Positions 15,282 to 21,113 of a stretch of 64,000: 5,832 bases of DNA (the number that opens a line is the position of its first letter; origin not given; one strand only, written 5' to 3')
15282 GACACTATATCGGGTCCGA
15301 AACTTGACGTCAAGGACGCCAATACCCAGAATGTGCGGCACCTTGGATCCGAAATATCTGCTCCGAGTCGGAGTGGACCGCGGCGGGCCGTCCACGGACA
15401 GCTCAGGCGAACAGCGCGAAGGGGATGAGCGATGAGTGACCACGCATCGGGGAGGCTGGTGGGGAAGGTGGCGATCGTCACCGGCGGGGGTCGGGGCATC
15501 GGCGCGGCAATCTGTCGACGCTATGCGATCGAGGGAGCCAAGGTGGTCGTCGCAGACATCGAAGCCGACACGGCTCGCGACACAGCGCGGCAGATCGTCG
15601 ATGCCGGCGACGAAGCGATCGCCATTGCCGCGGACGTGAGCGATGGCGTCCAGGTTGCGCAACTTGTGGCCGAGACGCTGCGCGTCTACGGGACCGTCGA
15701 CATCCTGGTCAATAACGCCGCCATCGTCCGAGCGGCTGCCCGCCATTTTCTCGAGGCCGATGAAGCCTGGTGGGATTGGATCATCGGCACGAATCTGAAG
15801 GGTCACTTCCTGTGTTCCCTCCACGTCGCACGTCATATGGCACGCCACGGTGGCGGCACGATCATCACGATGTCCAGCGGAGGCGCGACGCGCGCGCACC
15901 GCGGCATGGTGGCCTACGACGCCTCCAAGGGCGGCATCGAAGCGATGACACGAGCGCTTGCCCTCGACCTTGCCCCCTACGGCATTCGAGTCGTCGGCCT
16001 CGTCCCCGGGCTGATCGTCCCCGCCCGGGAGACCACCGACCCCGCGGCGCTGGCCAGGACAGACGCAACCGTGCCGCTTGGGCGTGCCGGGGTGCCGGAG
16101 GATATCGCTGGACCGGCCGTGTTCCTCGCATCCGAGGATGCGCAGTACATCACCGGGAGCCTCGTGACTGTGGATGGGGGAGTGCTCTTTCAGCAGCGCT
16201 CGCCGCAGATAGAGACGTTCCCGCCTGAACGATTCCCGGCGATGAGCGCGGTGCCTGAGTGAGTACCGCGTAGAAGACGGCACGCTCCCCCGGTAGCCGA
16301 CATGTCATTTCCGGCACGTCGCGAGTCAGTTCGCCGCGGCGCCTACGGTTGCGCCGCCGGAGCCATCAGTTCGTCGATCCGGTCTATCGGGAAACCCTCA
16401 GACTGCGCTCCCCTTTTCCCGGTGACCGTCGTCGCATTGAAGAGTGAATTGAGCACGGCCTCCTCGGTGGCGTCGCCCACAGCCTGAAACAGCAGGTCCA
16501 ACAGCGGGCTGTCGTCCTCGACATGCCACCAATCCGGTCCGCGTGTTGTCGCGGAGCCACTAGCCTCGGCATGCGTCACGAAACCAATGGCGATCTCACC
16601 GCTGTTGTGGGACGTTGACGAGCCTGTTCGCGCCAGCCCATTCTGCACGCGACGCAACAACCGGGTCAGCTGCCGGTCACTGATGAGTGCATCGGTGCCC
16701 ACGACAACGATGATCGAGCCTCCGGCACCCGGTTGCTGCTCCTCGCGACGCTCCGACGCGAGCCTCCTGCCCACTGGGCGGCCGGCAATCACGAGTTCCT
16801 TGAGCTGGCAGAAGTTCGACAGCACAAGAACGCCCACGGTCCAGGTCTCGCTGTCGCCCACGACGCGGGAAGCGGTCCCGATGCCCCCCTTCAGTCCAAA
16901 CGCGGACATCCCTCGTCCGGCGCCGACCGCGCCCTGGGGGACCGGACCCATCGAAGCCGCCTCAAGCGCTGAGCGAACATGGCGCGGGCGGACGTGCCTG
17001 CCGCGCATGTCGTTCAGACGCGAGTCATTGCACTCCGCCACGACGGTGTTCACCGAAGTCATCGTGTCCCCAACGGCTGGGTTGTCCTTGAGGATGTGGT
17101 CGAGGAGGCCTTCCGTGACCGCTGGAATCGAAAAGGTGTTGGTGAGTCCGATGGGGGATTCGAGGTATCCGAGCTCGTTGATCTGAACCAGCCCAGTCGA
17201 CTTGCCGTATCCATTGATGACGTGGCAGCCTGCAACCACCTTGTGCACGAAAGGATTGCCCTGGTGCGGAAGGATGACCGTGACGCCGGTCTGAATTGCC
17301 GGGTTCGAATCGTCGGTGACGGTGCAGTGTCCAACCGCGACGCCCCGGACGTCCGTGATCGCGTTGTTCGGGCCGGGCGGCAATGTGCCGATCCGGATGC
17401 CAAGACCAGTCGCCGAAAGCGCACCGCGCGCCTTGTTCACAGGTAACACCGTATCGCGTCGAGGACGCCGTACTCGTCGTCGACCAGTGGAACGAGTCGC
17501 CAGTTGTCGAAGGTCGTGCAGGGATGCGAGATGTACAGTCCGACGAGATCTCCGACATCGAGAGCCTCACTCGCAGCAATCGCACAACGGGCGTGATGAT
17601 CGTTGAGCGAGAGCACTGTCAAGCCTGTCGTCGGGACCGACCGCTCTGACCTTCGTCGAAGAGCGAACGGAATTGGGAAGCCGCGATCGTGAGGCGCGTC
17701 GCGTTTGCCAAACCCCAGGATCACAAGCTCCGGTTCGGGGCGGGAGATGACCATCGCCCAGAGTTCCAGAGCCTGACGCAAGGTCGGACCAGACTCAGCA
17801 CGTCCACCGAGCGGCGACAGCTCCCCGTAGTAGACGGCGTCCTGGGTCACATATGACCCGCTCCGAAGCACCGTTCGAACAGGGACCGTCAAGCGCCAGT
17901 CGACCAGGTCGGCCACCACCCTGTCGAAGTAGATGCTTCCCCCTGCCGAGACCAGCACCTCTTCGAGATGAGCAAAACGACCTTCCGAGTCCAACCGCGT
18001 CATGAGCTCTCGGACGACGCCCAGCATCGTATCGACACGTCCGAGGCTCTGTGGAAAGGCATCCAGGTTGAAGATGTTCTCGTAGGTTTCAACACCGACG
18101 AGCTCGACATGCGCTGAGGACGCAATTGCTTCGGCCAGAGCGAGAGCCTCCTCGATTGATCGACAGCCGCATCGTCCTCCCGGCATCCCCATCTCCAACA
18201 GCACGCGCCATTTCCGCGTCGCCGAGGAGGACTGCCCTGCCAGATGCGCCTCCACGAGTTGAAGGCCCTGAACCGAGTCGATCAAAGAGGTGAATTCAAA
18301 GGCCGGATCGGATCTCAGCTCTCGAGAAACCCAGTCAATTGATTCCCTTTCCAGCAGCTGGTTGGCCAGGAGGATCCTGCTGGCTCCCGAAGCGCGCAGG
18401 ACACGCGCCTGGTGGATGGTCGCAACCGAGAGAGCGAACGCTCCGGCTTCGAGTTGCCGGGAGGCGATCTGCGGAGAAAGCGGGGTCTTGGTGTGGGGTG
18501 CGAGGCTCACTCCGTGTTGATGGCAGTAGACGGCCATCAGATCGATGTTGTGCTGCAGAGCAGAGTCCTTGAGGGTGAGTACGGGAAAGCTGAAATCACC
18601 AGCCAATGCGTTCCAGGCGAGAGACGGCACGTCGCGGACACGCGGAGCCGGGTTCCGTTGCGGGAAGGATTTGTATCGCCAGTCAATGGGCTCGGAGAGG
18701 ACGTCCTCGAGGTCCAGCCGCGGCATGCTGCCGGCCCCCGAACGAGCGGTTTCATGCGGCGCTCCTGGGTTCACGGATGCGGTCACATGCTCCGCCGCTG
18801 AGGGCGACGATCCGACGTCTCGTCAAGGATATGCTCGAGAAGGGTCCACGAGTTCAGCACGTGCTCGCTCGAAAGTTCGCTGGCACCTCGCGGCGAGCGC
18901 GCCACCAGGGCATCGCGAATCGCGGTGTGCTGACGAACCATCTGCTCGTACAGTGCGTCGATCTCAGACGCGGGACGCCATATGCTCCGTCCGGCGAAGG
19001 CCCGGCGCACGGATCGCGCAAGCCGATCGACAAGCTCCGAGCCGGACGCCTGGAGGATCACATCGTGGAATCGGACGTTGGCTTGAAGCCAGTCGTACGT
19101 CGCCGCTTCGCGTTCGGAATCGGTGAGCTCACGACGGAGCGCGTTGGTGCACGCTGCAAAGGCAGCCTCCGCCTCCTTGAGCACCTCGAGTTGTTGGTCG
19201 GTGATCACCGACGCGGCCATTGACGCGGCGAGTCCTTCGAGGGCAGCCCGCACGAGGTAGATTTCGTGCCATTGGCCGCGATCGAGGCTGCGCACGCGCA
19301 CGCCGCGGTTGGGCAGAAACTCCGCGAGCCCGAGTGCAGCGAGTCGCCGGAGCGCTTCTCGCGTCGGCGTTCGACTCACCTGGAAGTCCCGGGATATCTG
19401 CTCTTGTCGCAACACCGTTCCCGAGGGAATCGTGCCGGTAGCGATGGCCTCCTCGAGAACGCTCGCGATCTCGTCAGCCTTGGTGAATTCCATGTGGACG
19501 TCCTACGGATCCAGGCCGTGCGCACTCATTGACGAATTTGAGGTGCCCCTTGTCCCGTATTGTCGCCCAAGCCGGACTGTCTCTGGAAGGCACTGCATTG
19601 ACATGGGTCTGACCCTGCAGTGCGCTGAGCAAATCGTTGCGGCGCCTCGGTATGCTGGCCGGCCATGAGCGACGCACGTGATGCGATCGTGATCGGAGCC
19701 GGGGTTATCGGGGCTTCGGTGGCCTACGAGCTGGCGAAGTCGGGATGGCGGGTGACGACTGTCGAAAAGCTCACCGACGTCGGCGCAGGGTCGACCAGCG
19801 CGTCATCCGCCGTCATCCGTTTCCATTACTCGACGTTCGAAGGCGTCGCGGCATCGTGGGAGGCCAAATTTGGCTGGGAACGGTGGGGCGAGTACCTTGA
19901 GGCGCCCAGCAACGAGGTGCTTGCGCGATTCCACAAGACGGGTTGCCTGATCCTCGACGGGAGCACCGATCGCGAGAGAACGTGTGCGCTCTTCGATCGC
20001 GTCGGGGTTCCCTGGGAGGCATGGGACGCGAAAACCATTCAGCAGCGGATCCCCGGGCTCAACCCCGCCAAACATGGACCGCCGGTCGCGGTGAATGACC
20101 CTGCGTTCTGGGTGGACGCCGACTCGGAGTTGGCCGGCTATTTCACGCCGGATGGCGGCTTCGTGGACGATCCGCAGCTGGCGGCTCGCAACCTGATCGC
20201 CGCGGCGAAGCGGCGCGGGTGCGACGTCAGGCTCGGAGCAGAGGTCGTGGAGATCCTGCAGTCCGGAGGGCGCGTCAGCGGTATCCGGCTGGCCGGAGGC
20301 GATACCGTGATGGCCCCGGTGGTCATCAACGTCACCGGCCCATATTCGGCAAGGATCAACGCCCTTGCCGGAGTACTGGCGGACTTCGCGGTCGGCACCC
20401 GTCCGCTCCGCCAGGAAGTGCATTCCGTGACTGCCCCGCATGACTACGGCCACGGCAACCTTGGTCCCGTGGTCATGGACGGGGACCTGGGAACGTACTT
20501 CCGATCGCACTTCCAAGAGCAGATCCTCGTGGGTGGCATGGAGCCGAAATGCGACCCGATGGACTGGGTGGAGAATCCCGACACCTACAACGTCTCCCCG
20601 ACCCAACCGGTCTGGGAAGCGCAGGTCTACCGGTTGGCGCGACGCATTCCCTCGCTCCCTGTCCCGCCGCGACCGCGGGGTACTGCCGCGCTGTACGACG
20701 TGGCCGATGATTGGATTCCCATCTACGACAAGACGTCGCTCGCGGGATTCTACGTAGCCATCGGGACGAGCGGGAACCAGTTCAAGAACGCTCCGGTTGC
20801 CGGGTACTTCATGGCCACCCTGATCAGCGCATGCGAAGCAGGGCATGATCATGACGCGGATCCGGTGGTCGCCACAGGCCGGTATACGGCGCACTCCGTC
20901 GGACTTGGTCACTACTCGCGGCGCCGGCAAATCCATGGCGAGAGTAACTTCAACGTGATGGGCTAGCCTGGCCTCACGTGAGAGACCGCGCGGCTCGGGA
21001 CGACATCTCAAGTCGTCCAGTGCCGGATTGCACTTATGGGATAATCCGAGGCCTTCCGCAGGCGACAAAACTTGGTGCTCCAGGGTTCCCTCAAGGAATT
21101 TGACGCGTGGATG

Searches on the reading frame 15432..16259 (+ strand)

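Call 45: search_protein_families(library=pfam, proteins=[window:15432-16259:+])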
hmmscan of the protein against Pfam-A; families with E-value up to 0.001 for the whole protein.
window:15432-16259:+ (276 aa): 4 families
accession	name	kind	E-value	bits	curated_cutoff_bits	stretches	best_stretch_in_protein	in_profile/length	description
PF13561.12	adh_short_C2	-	1.2e-57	195.6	27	1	21-251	6-235/236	Enoyl-(Acyl carrier protein) reductase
PF00106.31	adh_short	-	2.1e-51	174.6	26.6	1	12-196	1-183/195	short chain dehydrogenase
PF08659.16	KR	-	9.1e-06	26.1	22.6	1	14-174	3-161/180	KR domain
PF23441.1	SDR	-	0.00012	22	27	1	142-252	142-256/258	SDR-like rossmann domain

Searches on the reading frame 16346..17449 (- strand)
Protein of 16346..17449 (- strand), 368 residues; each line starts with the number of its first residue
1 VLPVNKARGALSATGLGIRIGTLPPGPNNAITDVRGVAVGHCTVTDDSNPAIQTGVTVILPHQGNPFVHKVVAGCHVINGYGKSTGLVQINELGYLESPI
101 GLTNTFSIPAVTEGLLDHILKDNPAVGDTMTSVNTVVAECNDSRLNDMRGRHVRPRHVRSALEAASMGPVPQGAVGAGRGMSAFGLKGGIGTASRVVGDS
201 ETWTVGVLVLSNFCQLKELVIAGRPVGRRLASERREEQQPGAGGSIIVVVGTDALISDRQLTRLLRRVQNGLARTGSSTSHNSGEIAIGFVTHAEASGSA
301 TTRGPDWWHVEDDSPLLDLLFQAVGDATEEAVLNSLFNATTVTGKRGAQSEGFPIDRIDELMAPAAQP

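Call 13: search_protein_families(library=pfam, proteins=[window:16346-17449:-])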
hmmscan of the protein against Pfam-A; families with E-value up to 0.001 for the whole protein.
window:16346-17449:- (368 aa): 1 family
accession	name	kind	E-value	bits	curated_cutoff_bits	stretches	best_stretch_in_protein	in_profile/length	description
PF03576.19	Peptidase_S58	-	1.1e-108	363.8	23.9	1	29-348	1-305/307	Peptidase family S58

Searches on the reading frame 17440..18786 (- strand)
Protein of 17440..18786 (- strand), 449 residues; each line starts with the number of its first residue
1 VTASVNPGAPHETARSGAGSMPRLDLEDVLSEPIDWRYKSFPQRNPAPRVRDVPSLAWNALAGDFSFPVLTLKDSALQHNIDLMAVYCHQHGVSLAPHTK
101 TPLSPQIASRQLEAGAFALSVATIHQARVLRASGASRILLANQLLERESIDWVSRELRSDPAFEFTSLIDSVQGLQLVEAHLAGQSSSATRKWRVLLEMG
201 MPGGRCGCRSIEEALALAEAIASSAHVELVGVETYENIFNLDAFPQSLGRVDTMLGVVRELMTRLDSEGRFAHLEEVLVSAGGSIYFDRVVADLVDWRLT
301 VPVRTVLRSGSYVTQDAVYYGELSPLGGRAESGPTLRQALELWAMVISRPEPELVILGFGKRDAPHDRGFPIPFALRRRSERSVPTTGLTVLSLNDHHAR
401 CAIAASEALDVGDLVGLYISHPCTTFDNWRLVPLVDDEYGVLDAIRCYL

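Call 13: search_protein_families(library=pfam, proteins=[window:17440-18786:-])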
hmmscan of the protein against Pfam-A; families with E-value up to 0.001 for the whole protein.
window:17440-18786:- (449 aa): 2 families
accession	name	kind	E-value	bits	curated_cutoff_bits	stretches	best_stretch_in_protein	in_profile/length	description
PF14031.13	D-ser_dehydrat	-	6.2e-16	59.3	22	1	339-435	1-97/97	Putative serine dehydratase domain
PF01168.26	Ala_racemase_N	-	1.6e-11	44.8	24.1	1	75-239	4-159/220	Alanine racemase, N-terminal domain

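Call 28: search_protein_families(library=ncbifam, proteins=[window:17440-18786:-], max_evalue=0.00001)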
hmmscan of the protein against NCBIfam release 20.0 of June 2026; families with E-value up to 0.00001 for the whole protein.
window:17440-18786:- (449 aa): 1 family
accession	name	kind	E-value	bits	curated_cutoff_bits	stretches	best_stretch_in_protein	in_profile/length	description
NF045642.2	HdxyAspAldBhcC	equivalog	9e-25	87.6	690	1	63-375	25-320/387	3-hydroxy-D-aspartate aldolase BhcC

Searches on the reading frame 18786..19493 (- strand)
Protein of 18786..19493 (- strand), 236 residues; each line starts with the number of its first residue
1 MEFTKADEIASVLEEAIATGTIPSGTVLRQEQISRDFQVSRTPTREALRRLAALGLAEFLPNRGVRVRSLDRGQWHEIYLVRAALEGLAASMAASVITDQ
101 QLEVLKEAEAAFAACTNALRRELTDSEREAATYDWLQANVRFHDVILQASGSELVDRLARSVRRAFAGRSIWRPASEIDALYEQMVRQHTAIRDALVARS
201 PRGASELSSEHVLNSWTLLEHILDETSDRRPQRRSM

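Call 13: search_protein_families(library=pfam, proteins=[window:18786-19493:-])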
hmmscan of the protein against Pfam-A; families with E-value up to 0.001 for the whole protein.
window:18786-19493:- (236 aa): 2 families
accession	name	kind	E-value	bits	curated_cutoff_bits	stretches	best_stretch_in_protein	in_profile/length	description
PF07729.17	FCD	-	3.5e-17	63.4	24.3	1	77-212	1-123/125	FCD domain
PF00392.27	GntR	-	4.7e-13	49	27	1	6-67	2-64/64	Bacterial regulatory proteins, gntR family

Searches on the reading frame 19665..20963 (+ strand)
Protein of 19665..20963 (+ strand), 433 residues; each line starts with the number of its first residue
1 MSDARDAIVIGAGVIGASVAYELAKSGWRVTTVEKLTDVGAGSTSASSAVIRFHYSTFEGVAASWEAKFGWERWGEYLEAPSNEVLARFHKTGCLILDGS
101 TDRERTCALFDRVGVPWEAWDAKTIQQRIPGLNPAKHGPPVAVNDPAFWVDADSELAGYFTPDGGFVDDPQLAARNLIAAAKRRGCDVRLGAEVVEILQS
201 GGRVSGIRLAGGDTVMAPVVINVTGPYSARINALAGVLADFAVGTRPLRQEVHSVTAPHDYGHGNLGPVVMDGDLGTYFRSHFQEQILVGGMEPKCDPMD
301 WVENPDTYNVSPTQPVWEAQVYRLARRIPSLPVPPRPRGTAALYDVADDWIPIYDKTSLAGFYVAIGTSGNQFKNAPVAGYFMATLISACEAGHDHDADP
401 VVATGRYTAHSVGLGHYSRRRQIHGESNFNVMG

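Call 13: search_protein_families(library=pfam, proteins=[window:19665-20963:+])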
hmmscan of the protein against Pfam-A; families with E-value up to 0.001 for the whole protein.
window:19665-20963:+ (433 aa): 8 families
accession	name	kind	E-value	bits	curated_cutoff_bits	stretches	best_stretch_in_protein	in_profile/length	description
PF01266.30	DAO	-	3.1e-47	162.3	27.9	1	6-385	1-352/353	FAD dependent oxidoreductase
PF00070.33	Pyr_redox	-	1.6e-06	29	22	0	7-39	2-34/82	Pyridine nucleotide-disulphide oxidoreductase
PF13450.12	NAD_binding_8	-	3.3e-06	27.7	21.9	1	9-48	1-40/68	NAD(P)-binding Rossmann-like domain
PF00890.30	FAD_binding_2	-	9.6e-06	25.5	20.4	1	6-262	1-229/414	FAD binding domain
PF07992.20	Pyr_redox_2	-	1e-05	25.6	26.1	0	6-52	144-190/291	Pyridine nucleotide-disulphide oxidoreductase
PF12831.13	FAD_oxidored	-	1.6e-05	24.8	27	0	168-246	85-162/416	FAD dependent oxidoreductase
PF01494.25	FAD_binding_3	-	4.5e-05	23.3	22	0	6-38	3-35/349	FAD binding domain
PF01134.28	GIDA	-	0.0007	19.2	22.1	0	6-40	1-36/391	Glucose inhibited division protein A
